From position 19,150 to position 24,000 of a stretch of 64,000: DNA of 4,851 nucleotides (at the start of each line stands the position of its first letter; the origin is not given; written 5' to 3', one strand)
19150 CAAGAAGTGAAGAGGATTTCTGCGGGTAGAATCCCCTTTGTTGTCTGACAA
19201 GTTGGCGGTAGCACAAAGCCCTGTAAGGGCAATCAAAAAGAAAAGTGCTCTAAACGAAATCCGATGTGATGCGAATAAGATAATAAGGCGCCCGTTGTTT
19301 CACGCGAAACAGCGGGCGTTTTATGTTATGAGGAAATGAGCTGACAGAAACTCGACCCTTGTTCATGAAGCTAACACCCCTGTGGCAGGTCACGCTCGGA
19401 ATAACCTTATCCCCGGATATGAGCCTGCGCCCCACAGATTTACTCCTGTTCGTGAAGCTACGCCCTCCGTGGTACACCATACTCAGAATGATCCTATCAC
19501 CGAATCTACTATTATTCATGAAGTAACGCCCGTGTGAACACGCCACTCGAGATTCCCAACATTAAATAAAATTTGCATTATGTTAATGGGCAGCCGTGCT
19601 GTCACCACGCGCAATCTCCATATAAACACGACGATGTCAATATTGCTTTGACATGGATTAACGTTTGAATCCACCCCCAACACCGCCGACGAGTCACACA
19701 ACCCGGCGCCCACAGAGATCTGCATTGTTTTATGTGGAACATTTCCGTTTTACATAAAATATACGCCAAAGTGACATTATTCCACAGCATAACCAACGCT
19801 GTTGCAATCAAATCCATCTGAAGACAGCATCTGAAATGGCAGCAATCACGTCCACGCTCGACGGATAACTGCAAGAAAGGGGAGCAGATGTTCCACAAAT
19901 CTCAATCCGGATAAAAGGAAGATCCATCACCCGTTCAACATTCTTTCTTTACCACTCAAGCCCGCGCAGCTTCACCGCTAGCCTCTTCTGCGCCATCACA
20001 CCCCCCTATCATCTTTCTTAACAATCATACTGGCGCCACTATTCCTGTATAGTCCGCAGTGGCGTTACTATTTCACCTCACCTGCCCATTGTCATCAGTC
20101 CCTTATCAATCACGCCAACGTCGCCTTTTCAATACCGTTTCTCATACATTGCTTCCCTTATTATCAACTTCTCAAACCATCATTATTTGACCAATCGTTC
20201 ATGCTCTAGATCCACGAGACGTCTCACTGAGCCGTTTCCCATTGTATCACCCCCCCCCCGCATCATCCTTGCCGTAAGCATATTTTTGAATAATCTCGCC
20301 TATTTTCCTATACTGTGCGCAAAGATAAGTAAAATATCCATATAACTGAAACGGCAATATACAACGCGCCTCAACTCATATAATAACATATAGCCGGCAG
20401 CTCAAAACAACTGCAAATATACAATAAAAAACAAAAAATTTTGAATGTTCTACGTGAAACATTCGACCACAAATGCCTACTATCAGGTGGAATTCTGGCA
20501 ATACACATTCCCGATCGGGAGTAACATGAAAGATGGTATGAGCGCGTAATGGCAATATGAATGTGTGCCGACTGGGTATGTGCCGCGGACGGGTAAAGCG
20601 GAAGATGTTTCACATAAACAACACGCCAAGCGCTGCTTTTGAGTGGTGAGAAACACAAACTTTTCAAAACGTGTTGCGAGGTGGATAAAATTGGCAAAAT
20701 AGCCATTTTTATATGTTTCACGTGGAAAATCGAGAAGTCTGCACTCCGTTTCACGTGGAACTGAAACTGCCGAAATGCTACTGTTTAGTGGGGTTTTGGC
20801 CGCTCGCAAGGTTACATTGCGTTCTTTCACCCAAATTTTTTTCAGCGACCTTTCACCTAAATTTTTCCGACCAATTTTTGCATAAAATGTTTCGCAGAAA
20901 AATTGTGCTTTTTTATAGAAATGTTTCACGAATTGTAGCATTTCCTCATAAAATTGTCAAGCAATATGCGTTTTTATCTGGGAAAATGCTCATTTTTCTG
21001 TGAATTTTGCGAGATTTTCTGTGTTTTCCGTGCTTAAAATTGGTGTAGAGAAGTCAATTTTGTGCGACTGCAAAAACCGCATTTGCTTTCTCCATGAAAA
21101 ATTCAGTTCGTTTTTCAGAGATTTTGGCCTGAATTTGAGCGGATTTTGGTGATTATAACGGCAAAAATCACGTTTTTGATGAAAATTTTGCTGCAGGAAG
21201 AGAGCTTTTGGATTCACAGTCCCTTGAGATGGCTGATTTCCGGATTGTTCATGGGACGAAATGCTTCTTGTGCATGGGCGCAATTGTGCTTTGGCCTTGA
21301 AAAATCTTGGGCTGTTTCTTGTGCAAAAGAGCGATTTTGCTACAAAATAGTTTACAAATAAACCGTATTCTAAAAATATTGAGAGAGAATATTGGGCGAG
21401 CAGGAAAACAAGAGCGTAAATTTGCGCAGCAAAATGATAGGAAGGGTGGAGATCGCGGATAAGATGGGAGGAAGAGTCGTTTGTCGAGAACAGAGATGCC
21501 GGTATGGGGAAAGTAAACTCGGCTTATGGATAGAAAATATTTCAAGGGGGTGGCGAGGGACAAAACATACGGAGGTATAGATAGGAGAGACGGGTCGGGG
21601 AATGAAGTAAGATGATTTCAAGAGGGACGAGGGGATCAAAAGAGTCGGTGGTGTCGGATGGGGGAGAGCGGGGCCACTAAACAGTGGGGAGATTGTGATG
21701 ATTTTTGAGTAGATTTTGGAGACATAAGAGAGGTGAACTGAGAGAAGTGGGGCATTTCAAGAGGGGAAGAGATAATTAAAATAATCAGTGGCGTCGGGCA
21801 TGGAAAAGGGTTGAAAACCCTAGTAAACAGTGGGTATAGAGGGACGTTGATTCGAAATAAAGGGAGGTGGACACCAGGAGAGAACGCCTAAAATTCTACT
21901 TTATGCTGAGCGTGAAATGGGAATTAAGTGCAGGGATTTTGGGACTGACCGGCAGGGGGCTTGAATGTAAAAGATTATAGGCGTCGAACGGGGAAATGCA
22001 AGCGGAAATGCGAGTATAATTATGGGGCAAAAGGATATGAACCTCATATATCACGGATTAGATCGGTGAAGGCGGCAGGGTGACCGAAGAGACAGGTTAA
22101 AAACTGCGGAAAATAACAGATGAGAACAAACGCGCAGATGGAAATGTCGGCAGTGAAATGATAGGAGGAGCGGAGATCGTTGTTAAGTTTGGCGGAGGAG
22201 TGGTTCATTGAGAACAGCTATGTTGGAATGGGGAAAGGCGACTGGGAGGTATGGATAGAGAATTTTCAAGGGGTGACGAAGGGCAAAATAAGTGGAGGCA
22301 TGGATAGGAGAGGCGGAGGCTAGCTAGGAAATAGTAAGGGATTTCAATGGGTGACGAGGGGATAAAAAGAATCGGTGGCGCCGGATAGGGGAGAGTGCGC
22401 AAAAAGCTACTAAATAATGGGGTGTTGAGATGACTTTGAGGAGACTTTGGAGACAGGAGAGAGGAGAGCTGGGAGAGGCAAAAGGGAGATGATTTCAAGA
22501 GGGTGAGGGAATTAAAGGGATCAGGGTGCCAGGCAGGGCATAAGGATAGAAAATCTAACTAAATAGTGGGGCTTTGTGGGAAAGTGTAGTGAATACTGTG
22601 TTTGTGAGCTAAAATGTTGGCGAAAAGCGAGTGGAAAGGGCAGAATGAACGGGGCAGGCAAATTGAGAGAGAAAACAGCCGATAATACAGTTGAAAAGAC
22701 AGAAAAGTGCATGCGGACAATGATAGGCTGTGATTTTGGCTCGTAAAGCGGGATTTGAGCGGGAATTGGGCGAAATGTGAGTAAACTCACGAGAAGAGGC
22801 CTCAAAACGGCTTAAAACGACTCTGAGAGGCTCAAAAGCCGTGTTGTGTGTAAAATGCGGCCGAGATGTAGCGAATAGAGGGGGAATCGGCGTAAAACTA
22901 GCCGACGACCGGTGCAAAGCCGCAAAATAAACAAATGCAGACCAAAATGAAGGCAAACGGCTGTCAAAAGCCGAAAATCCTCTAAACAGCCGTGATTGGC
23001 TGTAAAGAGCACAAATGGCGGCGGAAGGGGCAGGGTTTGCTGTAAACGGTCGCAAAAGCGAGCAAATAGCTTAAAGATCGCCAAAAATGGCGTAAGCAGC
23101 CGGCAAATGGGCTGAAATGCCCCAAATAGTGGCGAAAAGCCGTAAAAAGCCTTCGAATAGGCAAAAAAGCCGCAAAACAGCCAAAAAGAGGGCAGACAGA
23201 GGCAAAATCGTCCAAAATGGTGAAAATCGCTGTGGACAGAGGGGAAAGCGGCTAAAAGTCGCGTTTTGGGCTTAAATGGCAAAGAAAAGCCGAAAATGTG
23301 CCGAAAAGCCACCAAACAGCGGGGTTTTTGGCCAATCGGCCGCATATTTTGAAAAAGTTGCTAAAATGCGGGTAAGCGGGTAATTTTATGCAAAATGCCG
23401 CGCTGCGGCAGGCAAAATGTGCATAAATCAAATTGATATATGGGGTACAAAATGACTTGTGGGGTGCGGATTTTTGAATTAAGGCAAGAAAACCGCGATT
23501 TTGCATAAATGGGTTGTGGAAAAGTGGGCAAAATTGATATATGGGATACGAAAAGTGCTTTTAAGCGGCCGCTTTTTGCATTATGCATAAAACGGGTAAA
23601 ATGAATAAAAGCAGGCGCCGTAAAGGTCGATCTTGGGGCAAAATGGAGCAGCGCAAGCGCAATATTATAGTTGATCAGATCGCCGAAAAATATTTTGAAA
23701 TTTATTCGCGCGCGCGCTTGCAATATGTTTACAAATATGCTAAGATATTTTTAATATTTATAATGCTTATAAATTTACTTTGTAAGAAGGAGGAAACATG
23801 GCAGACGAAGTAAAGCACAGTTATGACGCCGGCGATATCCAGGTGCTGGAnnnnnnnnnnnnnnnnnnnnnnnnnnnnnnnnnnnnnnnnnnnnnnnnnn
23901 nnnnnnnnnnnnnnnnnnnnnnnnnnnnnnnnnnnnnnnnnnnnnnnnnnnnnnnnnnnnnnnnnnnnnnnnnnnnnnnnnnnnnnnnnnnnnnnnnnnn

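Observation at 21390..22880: Purine-rich degenerate repeats with nested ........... sub-repeats and a probable inverted partner across the parS cluster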

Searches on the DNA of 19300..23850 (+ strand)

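Call 29: search_rna_families(source=window, start=19300, end=23850, threshold=evalue, max_evalue=5)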
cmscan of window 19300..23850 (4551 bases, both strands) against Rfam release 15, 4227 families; matches with E-value up to 5: 2.
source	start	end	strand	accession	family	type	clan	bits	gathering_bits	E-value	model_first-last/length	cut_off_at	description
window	20927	21061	+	RF02730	JA02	Gene; sRNA;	-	24.9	49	3.2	1-116/116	no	Aggregatibacter sRNA JA02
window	20236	20340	-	RF03707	mir-1892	Gene; miRNA;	-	19.4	86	1.8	1-80/80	no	mir-1892 microRNA precursor family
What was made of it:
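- On CsrB/RsmZ-type protein-sponge sRNA: Only two chance-level hits elsewhere in the zone at E up to 5 (call 29).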

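Call 58: search_dna_similar(query=window:21390-22880:+, collection=plasmids, mode=distant, max_rows=10)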
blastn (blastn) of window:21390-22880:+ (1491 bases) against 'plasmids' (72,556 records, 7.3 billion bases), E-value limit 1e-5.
No match.

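Call 59: search_dna_similar(query=window:21390-22880:+, collection=phages, mode=distant, max_rows=10)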
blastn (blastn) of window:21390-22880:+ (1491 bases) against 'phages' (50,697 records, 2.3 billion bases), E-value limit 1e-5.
No match.
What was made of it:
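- On IS element, MITE or gene fragment: No plasmid or phage match (calls 58, 59).
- Tried and rejected: Plasmid and phage searches gave nothing (calls 58, 59).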

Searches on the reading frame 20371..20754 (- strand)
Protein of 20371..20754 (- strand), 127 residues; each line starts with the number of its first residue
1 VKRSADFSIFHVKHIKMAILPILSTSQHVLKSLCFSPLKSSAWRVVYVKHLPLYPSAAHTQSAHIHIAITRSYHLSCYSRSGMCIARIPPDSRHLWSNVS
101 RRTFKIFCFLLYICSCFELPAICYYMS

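Call 85: search_protein_families(library=pfam, proteins=[window:20371-20754:-], max_evalue=0.1)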
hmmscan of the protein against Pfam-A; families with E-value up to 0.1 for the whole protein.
window:20371-20754:- (127 aa): 1 family
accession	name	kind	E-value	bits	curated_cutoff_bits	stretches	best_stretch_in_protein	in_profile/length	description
PF14446.12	Prok-RING_1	-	0.011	16.1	29.1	1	72-96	29-53/54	Prokaryotic RING finger family 1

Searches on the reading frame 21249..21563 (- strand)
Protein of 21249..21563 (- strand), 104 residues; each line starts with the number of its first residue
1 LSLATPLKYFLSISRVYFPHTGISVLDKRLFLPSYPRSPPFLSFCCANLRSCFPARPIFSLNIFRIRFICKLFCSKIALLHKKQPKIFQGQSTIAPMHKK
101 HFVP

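Call 85: search_protein_families(library=pfam, proteins=[window:21249-21563:-], max_evalue=0.1)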
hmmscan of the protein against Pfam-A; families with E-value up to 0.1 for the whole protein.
window:21249-21563:- (104 aa): 0 families

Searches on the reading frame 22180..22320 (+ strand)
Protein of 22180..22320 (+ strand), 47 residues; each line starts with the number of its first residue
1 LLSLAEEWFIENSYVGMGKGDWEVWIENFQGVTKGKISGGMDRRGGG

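Call 88: find_homologous_proteins(query=window:22180-22320:+, max_evalue=10)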
Query seq(47 aa) (47 aa): 1 proteins with E <= 10 among 1 candidates.
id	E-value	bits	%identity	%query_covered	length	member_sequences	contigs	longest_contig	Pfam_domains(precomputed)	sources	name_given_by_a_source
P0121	3.8e-24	100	100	100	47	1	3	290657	-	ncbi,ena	-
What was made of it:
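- The 47-aa ORF that gene callers place in unit B has no homologue among 5.8 billion proteins except itself (call 88).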
